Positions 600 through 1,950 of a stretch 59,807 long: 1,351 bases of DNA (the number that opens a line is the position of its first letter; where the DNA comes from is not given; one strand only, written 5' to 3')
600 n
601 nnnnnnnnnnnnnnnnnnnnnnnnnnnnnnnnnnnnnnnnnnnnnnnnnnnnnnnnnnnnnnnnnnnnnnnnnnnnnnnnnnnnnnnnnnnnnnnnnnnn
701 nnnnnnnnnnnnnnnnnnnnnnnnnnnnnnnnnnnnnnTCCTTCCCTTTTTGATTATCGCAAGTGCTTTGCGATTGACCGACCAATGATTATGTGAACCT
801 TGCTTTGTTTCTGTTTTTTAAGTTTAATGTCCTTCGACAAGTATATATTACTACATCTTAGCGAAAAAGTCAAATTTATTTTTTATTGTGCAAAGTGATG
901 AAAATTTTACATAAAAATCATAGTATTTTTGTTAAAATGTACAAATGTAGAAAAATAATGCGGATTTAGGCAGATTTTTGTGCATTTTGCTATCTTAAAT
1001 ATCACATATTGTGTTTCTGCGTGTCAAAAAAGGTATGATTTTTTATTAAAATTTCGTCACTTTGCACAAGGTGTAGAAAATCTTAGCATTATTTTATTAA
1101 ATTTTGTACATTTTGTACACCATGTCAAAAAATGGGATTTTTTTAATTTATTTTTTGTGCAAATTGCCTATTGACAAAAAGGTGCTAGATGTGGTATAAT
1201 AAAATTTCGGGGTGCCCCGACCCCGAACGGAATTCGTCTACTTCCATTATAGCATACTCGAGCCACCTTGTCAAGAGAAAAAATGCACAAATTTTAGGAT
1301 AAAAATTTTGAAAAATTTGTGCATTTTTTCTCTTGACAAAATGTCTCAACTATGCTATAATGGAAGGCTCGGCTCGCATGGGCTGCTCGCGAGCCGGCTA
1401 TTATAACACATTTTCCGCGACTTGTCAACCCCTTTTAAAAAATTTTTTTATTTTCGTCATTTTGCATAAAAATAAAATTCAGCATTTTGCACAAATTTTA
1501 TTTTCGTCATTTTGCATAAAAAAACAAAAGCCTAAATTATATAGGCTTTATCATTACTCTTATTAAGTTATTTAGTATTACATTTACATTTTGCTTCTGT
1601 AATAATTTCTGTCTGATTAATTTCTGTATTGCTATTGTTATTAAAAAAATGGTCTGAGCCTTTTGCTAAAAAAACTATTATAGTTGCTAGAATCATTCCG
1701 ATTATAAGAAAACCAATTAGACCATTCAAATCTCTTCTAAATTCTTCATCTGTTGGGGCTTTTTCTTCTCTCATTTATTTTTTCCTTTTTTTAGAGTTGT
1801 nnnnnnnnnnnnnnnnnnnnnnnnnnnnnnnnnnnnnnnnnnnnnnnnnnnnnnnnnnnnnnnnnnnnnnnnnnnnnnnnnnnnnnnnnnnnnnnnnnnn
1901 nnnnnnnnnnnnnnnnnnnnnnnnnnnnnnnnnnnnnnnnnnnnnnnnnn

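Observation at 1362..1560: Candidate ~190-nt non-coding RNA transcribed from P3, convergent with the early genes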

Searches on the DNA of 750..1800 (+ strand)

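Call 4: search_dna_similar(query=window:750-1800:+, collection=phages, mode=distant, max_rows=30)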
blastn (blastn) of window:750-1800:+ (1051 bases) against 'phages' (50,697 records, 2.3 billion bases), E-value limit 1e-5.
No match.

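Call 42: search_rna_families(source=window, start=800, end=1800, threshold=evalue, max_evalue=5)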
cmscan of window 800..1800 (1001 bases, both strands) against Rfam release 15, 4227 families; matches with E-value up to 5: 26.
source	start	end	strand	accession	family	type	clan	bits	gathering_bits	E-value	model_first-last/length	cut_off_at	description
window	1240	1366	+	RF04139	MIR841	Gene; miRNA;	-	43.9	200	1.6e-07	1-212/212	no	MIR841 microRNA precursor family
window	1247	1360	-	RF03616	MIR1888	Gene; miRNA;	-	43.1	72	3.4e-07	1-101/101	no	MIR1888 microRNA precursor family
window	1256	1361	+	RF00766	mir-335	Gene; miRNA;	-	38.9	64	5.1e-07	1-92/92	no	mir-335 microRNA precursor family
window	1256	1351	+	RF03556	mir-559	Gene; miRNA;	-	38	95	1.3e-05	1-91/91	no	mir-559 microRNA precursor family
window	1254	1353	-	RF03912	mir-4659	Gene; miRNA;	-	35.7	92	1.7e-05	1-73/73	no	mir-4659 microRNA precursor family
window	1265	1342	-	RF03765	mir-2059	Gene; miRNA;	-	34.8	90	5.6e-05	1-68/68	no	mir-2059 microRNA precursor family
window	1258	1353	-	RF04211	MIR5185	Gene; miRNA;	-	34.6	101.7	0.0001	1-111/111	no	MIR5185 microRNA precursor family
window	1250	1357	-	RF00885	MIR821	Gene; miRNA;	-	31.5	249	0.00095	1-275/275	no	MIR821 microRNA precursor family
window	1268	1339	-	RF00766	mir-335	Gene; miRNA;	-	31.1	64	9.4e-05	11-72/92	no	mir-335 microRNA precursor family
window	1262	1347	+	RF03709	MIR1878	Gene; miRNA;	-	30.7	70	0.0013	1-100/100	no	MIR1878 microRNA precursor family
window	886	945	+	RF00532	snoMe18S-Um1356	Gene; snRNA; snoRNA; CD-box;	CL00054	29.5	50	0.047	1-86/86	no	Small nucleolar RNA Me18S-Um1356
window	1283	1342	+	RF01096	PK-HAV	Cis-reg;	-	27.6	50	0.47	1-56/56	no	HepA virus 3'-terminal pseudoknot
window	1450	1505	-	RF01096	PK-HAV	Cis-reg;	-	26.5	50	0.76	1-56/56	no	HepA virus 3'-terminal pseudoknot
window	1257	1345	-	RF01045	mir-544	Gene; miRNA;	-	25.9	66.5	0.02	1-84/84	no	mir-544 microRNA precursor family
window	1262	1350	+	RF01045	mir-544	Gene; miRNA;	-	25.9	66.5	0.02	1-84/84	no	mir-544 microRNA precursor family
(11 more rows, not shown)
